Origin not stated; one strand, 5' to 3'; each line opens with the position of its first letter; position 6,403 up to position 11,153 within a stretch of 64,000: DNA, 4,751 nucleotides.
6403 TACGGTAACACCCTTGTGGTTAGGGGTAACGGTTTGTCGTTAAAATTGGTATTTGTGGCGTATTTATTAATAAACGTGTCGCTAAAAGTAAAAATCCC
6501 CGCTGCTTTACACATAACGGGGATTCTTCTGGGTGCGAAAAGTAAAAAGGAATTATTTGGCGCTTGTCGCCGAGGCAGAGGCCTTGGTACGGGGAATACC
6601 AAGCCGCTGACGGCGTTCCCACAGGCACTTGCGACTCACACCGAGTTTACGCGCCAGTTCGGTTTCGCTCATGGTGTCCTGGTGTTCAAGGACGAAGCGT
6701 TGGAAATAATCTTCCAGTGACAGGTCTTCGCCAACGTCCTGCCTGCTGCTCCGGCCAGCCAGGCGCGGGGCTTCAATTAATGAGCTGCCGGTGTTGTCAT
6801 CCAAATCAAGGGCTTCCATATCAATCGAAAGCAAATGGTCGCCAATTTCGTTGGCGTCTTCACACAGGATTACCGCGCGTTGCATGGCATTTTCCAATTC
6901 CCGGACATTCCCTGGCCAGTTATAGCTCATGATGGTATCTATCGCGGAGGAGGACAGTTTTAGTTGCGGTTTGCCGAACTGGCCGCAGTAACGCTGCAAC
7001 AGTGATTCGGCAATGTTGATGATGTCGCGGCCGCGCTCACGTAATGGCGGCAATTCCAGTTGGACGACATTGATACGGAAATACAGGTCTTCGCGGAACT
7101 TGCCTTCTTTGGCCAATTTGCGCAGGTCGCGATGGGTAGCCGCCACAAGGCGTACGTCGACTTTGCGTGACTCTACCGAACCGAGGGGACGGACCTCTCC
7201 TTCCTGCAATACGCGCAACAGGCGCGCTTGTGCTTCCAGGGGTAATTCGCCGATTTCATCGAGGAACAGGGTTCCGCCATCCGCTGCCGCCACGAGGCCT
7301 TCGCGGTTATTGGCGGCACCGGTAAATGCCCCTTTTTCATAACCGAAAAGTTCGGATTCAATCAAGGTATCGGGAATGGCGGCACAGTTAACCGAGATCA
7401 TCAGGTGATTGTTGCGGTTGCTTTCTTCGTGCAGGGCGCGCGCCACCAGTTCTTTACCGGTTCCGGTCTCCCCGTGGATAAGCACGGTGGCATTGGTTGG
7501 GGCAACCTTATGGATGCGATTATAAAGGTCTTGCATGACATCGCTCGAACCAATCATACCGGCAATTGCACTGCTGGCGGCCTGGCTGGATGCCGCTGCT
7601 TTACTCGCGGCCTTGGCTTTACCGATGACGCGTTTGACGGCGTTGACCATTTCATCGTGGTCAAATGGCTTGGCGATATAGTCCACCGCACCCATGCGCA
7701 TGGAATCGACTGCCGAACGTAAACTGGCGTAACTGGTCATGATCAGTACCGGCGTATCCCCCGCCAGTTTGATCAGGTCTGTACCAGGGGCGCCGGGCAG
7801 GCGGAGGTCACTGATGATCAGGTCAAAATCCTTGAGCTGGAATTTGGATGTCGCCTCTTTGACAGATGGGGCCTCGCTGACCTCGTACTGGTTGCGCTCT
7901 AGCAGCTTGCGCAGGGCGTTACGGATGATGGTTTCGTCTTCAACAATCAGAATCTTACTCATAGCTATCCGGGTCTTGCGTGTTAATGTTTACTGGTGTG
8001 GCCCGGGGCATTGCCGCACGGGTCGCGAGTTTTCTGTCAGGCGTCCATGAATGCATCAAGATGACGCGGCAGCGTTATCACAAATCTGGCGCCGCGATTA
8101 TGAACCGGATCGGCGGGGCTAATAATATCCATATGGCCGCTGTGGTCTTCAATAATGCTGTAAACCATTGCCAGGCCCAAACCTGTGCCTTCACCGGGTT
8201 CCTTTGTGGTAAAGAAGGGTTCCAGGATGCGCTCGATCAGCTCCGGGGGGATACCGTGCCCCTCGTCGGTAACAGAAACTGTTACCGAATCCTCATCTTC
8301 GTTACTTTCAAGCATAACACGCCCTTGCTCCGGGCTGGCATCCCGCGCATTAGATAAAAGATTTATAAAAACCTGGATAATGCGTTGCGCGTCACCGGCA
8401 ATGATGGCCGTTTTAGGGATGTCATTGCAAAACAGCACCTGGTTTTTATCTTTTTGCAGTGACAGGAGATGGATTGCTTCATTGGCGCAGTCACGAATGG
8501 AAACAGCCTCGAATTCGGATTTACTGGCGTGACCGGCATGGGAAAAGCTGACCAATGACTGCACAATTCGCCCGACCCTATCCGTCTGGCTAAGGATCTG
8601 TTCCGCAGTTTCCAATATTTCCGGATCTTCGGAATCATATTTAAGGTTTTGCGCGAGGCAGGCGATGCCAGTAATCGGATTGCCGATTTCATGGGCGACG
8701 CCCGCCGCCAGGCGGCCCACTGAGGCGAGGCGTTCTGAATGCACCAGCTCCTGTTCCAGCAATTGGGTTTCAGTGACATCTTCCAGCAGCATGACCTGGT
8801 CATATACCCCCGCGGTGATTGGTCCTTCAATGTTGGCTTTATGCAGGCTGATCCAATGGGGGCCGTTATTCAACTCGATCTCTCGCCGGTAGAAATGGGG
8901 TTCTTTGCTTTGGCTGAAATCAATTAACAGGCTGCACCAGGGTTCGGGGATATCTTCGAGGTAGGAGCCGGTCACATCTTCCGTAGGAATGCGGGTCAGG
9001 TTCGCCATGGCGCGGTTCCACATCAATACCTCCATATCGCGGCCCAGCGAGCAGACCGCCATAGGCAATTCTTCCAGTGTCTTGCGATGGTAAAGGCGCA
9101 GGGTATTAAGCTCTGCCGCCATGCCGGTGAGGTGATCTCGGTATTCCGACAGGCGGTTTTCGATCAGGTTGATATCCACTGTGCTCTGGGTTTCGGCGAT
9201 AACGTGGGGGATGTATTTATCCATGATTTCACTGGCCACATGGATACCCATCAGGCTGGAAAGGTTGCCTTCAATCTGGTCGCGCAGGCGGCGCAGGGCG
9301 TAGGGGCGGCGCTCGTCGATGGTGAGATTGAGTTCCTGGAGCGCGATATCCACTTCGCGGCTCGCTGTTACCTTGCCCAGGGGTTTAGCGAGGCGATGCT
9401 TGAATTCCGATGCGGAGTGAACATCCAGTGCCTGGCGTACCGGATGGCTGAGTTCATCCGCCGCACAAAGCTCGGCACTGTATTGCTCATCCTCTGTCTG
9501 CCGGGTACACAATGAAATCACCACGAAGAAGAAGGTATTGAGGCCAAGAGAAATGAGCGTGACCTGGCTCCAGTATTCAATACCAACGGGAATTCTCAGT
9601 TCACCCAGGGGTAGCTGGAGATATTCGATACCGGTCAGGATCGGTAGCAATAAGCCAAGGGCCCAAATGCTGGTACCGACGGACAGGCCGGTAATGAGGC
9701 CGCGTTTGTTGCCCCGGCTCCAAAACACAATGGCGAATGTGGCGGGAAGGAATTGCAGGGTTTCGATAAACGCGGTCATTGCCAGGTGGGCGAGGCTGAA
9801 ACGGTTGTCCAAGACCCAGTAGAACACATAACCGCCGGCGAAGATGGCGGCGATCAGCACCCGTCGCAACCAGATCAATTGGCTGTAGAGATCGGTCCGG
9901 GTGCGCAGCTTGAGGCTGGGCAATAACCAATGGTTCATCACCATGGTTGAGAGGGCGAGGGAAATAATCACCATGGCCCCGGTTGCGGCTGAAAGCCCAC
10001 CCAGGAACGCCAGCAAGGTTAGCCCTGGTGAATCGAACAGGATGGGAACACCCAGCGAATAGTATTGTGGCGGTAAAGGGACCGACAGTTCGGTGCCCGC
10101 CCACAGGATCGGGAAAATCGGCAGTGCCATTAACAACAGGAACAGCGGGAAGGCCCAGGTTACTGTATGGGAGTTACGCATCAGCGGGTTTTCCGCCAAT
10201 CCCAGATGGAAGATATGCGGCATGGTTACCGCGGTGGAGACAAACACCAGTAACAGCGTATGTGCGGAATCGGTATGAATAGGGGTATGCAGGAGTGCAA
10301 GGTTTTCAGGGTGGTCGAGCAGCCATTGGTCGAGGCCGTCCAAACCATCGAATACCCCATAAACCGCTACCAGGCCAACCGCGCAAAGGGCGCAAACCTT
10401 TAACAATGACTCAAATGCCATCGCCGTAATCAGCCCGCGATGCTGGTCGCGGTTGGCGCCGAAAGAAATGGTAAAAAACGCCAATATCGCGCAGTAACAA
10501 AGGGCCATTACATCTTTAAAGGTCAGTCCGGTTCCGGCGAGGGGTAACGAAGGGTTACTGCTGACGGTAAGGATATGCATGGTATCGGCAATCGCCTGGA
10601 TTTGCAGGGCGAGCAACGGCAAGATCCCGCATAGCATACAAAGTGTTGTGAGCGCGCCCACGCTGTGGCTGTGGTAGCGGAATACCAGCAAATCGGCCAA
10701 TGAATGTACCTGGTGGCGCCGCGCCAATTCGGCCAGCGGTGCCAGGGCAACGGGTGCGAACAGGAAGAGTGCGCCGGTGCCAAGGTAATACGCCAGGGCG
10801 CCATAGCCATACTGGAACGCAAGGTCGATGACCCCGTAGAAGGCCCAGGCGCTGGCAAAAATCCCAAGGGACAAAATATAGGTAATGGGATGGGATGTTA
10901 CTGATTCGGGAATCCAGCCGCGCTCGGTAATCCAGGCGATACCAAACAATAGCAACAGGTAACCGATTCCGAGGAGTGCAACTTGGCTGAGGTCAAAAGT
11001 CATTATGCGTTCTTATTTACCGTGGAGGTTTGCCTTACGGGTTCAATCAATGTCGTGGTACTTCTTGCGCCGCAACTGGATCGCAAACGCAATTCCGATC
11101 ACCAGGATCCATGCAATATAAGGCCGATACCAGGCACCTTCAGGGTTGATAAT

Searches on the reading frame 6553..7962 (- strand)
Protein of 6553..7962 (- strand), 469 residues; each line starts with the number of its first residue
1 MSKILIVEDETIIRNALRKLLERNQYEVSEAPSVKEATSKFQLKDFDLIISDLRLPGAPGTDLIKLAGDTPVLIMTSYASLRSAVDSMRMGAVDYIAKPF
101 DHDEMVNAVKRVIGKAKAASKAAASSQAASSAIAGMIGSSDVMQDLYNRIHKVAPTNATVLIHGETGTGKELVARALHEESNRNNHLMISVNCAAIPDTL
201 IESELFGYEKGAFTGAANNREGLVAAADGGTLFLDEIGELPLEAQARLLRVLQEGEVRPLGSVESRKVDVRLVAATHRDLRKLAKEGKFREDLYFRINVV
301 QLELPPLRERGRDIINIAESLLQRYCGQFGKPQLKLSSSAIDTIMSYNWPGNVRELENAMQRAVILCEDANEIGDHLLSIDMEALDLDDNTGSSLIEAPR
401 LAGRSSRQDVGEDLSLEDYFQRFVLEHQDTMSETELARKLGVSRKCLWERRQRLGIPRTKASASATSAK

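Call 4: search_protein_families(library=ncbifam, proteins=[window:6553-7962:-])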
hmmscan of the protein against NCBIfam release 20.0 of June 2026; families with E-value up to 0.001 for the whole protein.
window:6553-7962:- (469 aa): 113 families (the best 25 are shown)
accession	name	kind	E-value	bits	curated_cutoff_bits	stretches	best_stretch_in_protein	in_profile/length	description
TIGR01818.1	ntrC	equivalog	1.3e-121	406.7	558.6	1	4-375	1-374/463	nitrogen regulation protein NR(I)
NF008469.0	PRK11361.1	equivalog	7e-114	381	714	1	2-457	5-457/461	acetoacetate metabolism transcriptional regulator AtoC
TIGR02915.1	PEP_resp_reg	equivalog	6.1e-110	368.1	502.6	1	4-410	1-405/445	PEP-CTERM-box response regulator transcription factor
NF007689.0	PRK10365.1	equivalog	1.9e-109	366.4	760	1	3-385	7-389/441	sigma-54-dependent response regulator transcription factor ZraR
NF041946.1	LuxO_transreg_Vib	equivalog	1.5e-106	356.9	800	1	7-384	2-382/463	quorum-sensing sigma-54 dependent transcriptional regulator LuxO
NF003451.0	PRK05022.1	equivalog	8.7e-106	354.6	476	1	109-456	165-510/512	nitric oxide reductase transcriptional regulator NorR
NF049963.1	RespRegFlgRCampy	domain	2.6e-104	349.5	750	1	4-378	3-378/429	fla regulon two-component system response regulator FlgR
TIGR01817.1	nifA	equivalog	4.4e-102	342.6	528.85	1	116-378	178-438/534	nif-specific transcriptional activator NifA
NF008176.1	PRK10923.1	equivalog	6.2e-100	335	620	1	3-368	5-372/469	nitrogen regulation protein NR(I)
NF038308.1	RNA_repair_RtcR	equivalog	2.3e-97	327.1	650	1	80-450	122-490/530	RNA repair transcriptional activator RtcR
NF011695.0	PRK15115.1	equivalog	1.4e-95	320.7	763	1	3-380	8-380/445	two-component system response regulator GlrR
NF041552.1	TF_PrdR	equivalog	1.1e-94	317.9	795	1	127-370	260-503/577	sigma-54 dependent transcriptional regulator PrdR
NF051870.1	NAssimRespRegNtrX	equivalog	3.1e-90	303.2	600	1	1-407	1-407/452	nitrogen assimilation response regulator NtrX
NF050807.1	TransRegFlbDCaul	equivalog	2.8e-89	300.1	750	1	25-447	24-431/454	sigma-54-dependent transcriptional regulator FlbD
TIGR02329.1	propionate_PrpR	equivalog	9.7e-88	295.1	499.2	1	61-451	156-524/526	propionate catabolism operon regulatory protein PrpR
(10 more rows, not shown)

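Call 10: search_protein_families(library=pfam, proteins=[window:6553-7962:-])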
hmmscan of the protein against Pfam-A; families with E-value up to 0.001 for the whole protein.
window:6553-7962:- (469 aa): 8 families
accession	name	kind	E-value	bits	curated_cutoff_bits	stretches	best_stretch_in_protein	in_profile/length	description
PF00158.32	Sigma54_activat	-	3.8e-73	245.1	20.2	1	136-302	1-167/168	Sigma-54 interaction domain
PF14532.12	Sigma54_activ_2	-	1.3e-26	93.9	25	1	137-307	1-138/138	Sigma-54 interaction domain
PF00072.30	Response_reg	-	1.3e-24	87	30.2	1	4-110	1-111/111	Response regulator receiver domain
PF25601.1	AAA_lid_14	-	1.5e-19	70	27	1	308-378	1-70/87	AAA+ ATPase lid domain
PF07728.20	AAA_5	-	6.7e-08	33.1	22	1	160-278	2-123/139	AAA domain (dynein-related subfamily)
PF13191.12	AAA_16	-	6.7e-06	27.1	32.6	1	144-253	13-121/167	AAA ATPase domain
PF07724.20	AAA_2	-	0.0002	21.9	27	1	158-259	4-106/166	AAA domain (Cdc48 subfamily)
PF00004.35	AAA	-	0.00028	21.8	21.2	1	160-283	1-114/131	ATPase family associated with various cellular activities (AAA)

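Call 11: find_related_loci(query=window:6553-7962:-, collection=genome_contigs, flank=2500)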
Query window:6553-7962:- (469 aa) in genome_contigs; peptide patterns used: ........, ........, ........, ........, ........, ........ (x = any residue, [..] = any of these).
599 stretches matched a pattern (row limit reached: there are more); 593 encode a relative of the query (tblastn E <= 1e-3); the best 80 are kept; 80 distinct loci.
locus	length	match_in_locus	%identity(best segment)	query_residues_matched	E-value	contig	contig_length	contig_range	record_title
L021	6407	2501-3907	96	1-469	0e+0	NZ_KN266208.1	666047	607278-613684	Cellvibrio mixtus subsp. mixtus J3-8 Scaffold2, whole genome shotgun sequence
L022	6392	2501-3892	86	1-466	0e+0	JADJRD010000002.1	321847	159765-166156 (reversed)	MAG: Cellvibrio sp. isolate Fred_18-Q3-R57-64_MAXAC.373 tig00003191-10-3207610, whole genome shotgun sequence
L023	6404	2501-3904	81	1-464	0e+0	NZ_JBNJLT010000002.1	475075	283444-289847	Marinimicrobium sp. ARAG 43.8 NODE_2_length_475075_cov_123.409059, whole genome shotgun sequence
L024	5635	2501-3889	80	1-465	0e+0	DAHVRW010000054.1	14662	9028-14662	MAG TPA_asm: Marinimicrobium sp. isolate clean655 NODE_54_length_14662_cov_3.451560, whole genome shotgun sequence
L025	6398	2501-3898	79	1-465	0e+0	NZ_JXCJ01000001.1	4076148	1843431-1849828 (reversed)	Gilvimarinus agarilyticus strain JEA5 scaffold1, whole genome shotgun sequence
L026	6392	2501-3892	79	1-463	0e+0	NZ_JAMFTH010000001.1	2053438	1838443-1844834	Gilvimarinus xylanilyticus strain HB14 HB14_scaffold1, whole genome shotgun sequence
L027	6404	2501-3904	76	1-465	0e+0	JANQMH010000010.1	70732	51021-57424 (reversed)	MAG: Exilibacterium sp. isolate PL25a_bin.9 k99_3589399, whole genome shotgun sequence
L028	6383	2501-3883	74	1-466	0e+0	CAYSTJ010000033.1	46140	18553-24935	MAG TPA_asm: uncultured Cellvibrionaceae bacterium isolate SRP220891_co3_13 genome assembly, contig: NODE_651_length_461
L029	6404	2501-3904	74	1-463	0e+0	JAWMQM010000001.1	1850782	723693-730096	Cellvibrionaceae bacterium SEMH9 NODE_1_length_1850782_cov_58.223232, whole genome shotgun sequence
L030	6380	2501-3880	75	1-462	0e+0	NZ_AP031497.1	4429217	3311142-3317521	Simiduia litorea strain KMM 9504 chromosome, complete genome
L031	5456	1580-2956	75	1-466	0e+0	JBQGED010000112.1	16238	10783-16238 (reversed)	MAG: Sphingobacterium griseoflavum isolate FBaNitRs1_23 FBaNitRs1_contig112, whole genome shotgun sequence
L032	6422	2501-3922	72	1-465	0e+0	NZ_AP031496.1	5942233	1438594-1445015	Halioxenophilus aromaticivorans strain KU68F chromosome, complete genome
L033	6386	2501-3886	73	1-465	0e+0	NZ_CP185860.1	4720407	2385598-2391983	Microbulbifer harenosus strain CGMCC 1.13584 chromosome, complete genome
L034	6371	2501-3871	73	1-461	0e+0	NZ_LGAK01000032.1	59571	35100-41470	Marinagarivorans algicola strain Z1 contig32, whole genome shotgun sequence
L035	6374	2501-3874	73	1-461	0e+0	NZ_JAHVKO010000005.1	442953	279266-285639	Microbulbifer agarilyticus strain DP4N21-6 DP4N21-6_ctg05, whole genome shotgun sequence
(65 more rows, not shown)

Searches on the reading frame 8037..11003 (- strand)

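Call 4: search_protein_families(library=ncbifam, proteins=[window:8037-11003:-])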
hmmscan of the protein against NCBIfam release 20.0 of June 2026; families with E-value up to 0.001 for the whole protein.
window:8037-11003:- (988 aa): 81 families (the best 25 are shown)
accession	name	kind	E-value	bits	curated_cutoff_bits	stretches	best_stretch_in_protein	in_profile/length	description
NF008468.0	PRK11360.1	equivalog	3.4e-59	200.8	646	1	622-981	253-609/616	two-component system sensor histidine kinase AtoS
NF007688.0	PRK10364.1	equivalog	8.2e-47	160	479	1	746-981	224-452/460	two-component system sensor histidine kinase ZraS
NF046044.1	PnpS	equivalog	2.5e-43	148.6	400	1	603-979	21-390/390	two-component system histidine kinase PnpS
NF010411.0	PRK13837.1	equivalog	2.9e-40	138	647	1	733-981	421-676/828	two-component system VirA-like sensor kinase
NF052574.1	HisKinEspCMyxo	equivalog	1.7e-38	132.3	1200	1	737-979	392-636/785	serine histidine kinase EspC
NF038348.1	T2SS_HK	subfamily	1.5e-37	129.3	450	2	781-979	382-572/574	histidine kinase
NF047497.1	HK_LIC_12097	equivalog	2.8e-36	125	500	1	732-979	120-365/367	LIC_12097 family sensor histidine kinase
NF046020.1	HisKinCckABruc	equivalog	3.6e-35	121.1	1000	1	742-984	460-711/868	cell cycle histidine kinase CckA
NF052573.1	HisKinEspAMyxo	equivalog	1.2e-31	109.5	1400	1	736-978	358-609/755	serine histidine kinase EspA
TIGR02966.1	phoR_proteo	equivalog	1.8e-31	109.4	334.2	1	640-975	9-330/333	phosphate regulon sensor histidine kinase PhoR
NF046026.1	HisKinCckACaul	equivalog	2.4e-31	108.6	1000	1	737-982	277-534/678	cell cycle histidine kinase CckA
NF047794.1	HisKinPtgB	equivalog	8.8e-30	103.6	1000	1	750-962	430-641/656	two-component system sensor histidine kinase PgtB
NF033092.0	HK_WalK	equivalog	1.5e-29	103.1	725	1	731-979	350-593/594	cell wall metabolism sensor histidine kinase WalK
NF008312.0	PRK11100.1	equivalog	8.9e-29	100.6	356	1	767-963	261-461/477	two-component system sensor histidine kinase CreC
NF053867.1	SprKinKinDBac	equivalog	9.3e-28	96.9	775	1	750-981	274-498/500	sporulation kinase KinD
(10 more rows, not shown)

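Call 10: search_protein_families(library=pfam, proteins=[window:8037-11003:-])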
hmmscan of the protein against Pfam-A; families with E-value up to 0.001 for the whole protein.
window:8037-11003:- (988 aa): 5 families
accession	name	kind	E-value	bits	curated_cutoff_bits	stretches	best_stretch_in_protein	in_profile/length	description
PF02518.31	HATPase_c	-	5.8e-24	85.1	26.4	1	870-980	1-109/111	Histidine kinase-, DNA gyrase B-, and HSP90-like ATPase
PF00512.31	HisKA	-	7.1e-10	39.2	26.9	1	763-823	3-63/66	His Kinase A (phospho-acceptor) domain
PF13581.12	HATPase_c_2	-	2.2e-05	24.9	27.4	1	879-954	40-112/127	Histidine kinase-like ATPase domain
PF14501.12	HATPase_c_5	-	0.00018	21.8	22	1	874-962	5-90/102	GHKL domain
PF08448.16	PAS_4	-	0.00086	20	23.1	0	643-745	1-107/110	PAS fold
